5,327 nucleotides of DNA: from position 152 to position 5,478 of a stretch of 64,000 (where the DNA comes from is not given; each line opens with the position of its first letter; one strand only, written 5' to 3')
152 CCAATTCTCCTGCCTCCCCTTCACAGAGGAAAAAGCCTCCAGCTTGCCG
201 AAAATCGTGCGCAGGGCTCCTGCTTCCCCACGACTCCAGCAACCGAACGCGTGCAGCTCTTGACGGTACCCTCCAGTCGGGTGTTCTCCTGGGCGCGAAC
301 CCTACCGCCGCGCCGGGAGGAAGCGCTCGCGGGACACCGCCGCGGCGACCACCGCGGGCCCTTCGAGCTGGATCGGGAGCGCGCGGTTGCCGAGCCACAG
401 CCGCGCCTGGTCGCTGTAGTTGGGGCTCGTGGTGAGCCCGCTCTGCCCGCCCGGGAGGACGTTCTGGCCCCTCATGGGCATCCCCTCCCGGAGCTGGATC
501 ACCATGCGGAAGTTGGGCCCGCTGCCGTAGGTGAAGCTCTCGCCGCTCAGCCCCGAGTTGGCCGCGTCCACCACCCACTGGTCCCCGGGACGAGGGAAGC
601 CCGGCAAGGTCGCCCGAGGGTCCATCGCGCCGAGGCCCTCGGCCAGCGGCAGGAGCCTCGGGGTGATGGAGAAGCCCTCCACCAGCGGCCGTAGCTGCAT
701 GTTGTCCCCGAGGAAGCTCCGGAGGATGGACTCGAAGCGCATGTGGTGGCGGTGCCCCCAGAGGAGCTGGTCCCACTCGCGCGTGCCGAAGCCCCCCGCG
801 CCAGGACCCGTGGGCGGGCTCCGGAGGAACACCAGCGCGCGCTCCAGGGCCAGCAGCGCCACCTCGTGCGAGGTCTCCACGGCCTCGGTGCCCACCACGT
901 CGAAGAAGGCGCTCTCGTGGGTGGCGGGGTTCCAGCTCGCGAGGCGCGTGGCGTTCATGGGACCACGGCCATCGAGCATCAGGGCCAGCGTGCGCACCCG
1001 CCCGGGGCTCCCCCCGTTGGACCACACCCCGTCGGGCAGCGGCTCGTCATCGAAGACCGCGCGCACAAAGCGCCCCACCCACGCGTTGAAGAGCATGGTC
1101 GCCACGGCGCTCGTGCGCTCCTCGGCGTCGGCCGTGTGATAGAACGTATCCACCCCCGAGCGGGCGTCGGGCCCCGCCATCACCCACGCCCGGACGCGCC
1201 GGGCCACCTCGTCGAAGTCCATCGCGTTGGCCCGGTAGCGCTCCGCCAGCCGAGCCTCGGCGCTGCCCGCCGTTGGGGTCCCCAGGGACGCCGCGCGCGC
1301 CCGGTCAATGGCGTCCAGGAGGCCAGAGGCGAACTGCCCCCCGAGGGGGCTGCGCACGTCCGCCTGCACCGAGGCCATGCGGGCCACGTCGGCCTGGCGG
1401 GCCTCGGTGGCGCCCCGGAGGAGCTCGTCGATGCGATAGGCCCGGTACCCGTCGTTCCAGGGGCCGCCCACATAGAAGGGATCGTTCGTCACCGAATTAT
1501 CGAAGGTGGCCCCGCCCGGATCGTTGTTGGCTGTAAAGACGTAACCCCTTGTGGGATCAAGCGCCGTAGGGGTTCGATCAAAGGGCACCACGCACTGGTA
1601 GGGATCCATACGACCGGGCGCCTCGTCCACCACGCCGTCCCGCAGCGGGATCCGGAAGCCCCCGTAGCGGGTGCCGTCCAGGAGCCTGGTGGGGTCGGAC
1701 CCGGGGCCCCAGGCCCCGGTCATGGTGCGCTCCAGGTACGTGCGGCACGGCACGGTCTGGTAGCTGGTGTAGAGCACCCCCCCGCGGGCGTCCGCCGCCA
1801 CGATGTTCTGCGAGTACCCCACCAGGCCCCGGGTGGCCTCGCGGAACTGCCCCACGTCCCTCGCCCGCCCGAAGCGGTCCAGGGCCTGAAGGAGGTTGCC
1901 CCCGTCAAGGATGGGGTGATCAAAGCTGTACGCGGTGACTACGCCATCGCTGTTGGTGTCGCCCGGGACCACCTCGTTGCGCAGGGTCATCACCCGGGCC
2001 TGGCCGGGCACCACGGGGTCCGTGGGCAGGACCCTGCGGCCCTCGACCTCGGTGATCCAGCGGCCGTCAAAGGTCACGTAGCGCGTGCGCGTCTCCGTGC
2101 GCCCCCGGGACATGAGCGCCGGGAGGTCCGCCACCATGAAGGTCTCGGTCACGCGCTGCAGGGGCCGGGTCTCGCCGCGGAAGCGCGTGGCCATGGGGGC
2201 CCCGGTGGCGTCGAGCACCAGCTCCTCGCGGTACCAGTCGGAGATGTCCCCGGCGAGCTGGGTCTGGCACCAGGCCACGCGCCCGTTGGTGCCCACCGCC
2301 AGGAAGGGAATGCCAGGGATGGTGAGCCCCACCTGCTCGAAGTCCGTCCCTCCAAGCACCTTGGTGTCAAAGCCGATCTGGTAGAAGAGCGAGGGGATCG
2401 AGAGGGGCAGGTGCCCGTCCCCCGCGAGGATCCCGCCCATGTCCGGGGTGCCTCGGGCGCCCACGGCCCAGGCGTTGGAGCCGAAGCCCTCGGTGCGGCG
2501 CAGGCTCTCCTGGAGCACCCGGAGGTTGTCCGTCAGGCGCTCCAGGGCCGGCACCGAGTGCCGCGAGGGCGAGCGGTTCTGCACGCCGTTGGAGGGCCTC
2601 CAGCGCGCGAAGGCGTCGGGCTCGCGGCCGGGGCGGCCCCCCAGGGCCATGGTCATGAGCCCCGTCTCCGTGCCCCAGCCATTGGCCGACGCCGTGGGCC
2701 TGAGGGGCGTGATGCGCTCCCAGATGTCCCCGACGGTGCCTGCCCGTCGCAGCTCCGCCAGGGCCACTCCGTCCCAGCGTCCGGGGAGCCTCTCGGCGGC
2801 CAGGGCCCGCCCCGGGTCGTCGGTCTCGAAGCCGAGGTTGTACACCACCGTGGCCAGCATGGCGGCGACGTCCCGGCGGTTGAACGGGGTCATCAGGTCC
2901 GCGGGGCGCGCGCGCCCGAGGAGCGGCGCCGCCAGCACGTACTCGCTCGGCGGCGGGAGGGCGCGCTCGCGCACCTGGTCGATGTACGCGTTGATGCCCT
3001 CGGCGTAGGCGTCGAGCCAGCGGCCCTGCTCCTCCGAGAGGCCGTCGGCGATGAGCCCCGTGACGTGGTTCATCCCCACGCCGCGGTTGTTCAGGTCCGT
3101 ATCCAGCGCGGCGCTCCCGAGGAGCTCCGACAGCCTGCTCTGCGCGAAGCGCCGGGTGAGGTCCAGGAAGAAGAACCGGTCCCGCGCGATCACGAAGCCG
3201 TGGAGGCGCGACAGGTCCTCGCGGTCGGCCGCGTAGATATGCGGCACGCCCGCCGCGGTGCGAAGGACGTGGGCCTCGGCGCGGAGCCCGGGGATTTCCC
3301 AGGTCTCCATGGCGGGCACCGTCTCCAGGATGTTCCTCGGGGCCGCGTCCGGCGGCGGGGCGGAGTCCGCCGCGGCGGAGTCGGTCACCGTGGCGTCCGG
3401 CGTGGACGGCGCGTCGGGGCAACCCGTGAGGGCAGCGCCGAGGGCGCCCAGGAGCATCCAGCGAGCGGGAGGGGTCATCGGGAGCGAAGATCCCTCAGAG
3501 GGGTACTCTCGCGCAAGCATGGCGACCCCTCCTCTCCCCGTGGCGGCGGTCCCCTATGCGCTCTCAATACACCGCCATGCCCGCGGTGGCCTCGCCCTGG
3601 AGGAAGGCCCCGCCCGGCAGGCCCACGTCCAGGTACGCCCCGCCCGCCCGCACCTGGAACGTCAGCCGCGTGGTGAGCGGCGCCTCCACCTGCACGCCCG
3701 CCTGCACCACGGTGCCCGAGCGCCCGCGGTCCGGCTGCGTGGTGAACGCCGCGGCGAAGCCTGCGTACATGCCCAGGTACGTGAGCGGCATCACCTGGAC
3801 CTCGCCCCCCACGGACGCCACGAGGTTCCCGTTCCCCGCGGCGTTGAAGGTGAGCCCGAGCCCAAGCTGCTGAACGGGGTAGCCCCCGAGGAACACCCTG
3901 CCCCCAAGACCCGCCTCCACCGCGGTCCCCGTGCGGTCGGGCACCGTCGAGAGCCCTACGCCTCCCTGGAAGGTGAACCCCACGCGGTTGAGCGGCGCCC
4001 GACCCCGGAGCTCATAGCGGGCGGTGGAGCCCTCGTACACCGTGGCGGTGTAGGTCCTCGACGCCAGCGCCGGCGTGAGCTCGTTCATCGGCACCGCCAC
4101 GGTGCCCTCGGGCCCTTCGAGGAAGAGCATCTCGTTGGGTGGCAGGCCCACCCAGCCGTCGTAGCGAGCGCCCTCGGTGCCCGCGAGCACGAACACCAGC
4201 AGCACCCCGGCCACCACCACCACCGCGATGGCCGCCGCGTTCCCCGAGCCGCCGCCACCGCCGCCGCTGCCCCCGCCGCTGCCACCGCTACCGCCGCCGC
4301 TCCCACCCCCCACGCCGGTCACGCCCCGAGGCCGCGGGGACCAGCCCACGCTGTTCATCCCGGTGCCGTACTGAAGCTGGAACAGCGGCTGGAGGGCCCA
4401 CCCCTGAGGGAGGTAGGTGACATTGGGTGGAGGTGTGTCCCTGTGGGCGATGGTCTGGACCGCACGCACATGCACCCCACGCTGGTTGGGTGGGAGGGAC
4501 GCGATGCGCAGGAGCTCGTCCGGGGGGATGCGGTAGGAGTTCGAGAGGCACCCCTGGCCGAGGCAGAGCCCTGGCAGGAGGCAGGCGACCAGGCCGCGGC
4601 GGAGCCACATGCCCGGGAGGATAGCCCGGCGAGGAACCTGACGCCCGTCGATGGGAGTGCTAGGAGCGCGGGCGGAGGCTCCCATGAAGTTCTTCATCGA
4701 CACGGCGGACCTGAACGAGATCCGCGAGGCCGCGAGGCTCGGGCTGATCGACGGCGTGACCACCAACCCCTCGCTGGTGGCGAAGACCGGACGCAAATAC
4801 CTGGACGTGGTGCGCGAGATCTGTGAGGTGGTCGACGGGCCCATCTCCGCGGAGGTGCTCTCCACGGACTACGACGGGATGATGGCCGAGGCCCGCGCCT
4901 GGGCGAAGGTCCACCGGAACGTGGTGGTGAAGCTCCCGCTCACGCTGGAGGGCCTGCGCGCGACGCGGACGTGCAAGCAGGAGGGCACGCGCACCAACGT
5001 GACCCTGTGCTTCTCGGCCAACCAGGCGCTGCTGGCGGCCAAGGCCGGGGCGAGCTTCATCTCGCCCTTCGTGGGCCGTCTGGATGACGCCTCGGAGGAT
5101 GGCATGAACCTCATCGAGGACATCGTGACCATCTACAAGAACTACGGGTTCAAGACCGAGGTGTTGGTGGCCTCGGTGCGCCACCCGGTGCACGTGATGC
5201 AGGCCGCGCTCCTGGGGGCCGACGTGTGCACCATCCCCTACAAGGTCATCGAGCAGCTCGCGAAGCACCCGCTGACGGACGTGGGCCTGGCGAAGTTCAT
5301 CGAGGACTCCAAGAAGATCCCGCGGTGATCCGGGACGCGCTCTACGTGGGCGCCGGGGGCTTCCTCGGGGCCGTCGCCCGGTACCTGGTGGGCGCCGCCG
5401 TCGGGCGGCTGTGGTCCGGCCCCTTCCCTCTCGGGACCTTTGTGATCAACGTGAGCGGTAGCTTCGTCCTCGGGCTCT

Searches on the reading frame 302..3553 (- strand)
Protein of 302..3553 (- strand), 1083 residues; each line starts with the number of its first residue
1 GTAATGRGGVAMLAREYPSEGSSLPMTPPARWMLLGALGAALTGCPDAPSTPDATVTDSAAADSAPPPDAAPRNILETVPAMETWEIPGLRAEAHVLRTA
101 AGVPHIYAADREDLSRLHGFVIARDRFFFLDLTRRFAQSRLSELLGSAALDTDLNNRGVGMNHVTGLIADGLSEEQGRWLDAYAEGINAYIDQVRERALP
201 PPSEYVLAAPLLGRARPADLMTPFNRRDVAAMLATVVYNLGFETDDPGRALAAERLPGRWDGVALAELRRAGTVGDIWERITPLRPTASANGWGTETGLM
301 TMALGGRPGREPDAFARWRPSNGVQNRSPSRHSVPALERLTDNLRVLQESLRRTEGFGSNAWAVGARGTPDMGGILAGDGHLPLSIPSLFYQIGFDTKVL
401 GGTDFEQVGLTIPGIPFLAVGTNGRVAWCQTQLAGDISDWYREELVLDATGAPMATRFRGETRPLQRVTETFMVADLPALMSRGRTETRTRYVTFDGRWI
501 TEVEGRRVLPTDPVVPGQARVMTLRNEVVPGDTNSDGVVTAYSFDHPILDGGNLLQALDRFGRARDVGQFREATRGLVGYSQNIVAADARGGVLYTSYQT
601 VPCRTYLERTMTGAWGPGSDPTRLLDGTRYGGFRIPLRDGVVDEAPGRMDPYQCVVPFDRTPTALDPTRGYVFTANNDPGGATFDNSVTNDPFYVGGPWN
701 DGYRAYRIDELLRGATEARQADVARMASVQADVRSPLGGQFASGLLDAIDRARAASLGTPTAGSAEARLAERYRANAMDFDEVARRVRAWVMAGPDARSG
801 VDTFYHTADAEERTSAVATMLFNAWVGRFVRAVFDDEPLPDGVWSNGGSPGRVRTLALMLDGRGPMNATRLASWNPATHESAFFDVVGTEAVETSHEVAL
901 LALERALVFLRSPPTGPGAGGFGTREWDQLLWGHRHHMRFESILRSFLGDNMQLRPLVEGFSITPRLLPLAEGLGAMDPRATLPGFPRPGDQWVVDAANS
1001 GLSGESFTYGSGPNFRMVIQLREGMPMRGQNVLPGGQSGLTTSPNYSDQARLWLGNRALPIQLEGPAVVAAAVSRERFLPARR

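Call 11: search_protein_families(library=pfam, proteins=[window:302-3553:-], max_evalue=0.01)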
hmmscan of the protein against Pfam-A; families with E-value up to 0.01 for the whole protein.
window:302-3553:- (1083 aa): 1 family
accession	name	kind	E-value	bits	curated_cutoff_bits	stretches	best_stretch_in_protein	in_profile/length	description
PF01804.23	Penicil_amidase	-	5.5e-118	396.3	21.3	1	94-1064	2-669/675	Penicillin amidase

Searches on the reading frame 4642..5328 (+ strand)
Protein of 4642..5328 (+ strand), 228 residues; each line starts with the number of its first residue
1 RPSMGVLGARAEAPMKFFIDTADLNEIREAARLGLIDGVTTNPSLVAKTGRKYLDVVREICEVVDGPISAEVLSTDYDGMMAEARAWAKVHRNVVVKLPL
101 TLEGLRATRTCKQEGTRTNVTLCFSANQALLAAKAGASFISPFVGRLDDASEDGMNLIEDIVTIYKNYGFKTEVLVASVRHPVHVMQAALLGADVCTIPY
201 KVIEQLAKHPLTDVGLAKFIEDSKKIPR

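Call 11: search_protein_families(library=pfam, proteins=[window:4642-5328:+], max_evalue=0.01)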
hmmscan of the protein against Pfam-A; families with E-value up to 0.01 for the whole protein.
window:4642-5328:+ (228 aa): 2 families
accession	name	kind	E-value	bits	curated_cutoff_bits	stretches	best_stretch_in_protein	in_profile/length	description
PF00923.25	TAL_FSA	-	8.5e-63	212.8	27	1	17-213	1-239/285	Transaldolase/Fructose-6-phosphate aldolase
PF00490.27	ALAD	-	0.00013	21.7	24.6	0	24-86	220-282/317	Delta-aminolevulinic acid dehydratase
